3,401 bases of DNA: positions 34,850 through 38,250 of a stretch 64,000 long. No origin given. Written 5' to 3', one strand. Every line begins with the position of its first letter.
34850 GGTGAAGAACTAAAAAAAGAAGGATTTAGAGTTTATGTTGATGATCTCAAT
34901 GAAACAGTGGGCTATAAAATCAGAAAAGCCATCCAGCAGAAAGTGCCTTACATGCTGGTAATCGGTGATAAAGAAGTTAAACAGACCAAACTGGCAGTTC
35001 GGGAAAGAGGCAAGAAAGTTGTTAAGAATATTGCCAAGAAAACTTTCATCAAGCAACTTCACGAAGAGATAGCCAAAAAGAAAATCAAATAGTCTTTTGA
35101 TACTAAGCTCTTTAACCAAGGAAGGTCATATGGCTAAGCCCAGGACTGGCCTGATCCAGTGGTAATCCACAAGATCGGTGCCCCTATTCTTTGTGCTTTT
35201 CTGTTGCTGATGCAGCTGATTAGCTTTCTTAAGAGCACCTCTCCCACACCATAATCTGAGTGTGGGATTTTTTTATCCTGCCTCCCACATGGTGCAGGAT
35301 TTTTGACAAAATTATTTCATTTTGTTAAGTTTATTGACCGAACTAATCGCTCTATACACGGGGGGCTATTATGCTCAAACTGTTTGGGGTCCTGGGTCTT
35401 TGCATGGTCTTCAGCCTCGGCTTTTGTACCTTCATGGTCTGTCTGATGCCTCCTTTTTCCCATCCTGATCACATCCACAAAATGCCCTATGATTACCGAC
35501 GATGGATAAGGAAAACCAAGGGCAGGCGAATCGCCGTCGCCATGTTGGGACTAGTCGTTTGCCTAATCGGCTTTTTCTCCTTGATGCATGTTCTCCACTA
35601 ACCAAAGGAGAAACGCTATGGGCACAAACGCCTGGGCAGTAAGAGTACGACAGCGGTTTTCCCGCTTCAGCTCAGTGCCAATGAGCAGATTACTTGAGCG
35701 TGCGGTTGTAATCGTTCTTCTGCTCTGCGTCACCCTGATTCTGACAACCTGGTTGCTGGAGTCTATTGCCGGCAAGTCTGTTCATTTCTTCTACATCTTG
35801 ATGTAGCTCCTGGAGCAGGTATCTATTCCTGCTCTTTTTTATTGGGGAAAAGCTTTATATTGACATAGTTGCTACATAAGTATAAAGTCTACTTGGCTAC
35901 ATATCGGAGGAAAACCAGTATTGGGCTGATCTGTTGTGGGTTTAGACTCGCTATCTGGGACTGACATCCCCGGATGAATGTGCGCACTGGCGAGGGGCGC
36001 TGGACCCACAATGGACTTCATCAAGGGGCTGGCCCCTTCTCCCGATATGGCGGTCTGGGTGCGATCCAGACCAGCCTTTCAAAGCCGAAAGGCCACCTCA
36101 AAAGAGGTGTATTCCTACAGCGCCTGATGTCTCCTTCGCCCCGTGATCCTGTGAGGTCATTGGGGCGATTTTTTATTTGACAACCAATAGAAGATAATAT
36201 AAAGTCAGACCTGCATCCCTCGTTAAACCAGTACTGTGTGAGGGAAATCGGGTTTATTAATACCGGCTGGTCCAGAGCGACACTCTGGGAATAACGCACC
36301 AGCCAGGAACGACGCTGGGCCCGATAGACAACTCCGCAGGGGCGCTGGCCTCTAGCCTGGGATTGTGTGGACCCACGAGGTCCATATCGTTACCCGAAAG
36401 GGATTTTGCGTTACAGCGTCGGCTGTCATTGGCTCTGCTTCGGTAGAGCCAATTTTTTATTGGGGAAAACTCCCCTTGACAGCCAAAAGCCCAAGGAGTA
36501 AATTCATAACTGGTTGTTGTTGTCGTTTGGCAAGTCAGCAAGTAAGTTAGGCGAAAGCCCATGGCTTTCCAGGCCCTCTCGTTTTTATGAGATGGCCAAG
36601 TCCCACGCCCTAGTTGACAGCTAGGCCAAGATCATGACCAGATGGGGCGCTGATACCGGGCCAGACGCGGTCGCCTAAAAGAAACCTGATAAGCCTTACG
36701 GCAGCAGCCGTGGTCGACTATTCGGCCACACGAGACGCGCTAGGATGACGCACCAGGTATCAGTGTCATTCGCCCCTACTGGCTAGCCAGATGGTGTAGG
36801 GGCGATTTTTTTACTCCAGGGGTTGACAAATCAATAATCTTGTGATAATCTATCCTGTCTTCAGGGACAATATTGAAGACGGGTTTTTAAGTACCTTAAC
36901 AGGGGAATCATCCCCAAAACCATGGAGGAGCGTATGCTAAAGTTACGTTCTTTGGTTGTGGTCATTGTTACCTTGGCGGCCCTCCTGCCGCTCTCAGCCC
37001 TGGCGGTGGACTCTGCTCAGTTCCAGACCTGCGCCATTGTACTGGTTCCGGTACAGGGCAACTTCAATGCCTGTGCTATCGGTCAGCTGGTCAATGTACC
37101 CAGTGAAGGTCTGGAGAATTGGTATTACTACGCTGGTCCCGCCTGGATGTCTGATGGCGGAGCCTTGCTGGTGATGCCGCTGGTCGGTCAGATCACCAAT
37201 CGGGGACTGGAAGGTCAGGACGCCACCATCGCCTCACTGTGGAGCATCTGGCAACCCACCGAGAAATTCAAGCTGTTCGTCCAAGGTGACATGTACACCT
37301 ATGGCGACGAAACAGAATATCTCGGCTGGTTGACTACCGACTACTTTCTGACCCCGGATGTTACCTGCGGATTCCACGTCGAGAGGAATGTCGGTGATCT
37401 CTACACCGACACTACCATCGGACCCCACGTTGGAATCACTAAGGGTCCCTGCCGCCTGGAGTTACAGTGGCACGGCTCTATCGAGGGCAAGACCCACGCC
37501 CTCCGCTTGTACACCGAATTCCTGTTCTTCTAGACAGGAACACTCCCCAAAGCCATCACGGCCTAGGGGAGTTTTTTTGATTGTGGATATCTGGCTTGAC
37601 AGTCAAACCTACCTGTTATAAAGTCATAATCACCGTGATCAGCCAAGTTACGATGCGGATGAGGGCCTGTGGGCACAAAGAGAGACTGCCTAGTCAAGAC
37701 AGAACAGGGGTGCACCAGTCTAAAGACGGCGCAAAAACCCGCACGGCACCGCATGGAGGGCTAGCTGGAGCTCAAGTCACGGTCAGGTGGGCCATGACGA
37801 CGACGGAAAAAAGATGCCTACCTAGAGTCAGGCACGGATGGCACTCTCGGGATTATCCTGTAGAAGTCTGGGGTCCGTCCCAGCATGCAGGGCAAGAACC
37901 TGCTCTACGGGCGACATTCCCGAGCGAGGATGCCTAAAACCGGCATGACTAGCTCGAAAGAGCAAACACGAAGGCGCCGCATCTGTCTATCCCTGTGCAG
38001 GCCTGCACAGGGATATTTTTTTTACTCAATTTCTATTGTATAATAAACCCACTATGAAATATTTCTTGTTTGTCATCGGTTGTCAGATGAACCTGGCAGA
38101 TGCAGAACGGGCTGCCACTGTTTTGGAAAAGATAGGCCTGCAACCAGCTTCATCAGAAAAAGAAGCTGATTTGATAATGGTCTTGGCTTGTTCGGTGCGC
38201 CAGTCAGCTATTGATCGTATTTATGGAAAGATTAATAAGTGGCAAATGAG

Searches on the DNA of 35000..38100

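Call 83: search_rna_families(source=window, start=35000, end=38100, threshold=evalue, max_evalue=0.1)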
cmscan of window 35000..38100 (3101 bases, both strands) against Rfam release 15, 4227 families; matches with E-value up to 0.1: 0.
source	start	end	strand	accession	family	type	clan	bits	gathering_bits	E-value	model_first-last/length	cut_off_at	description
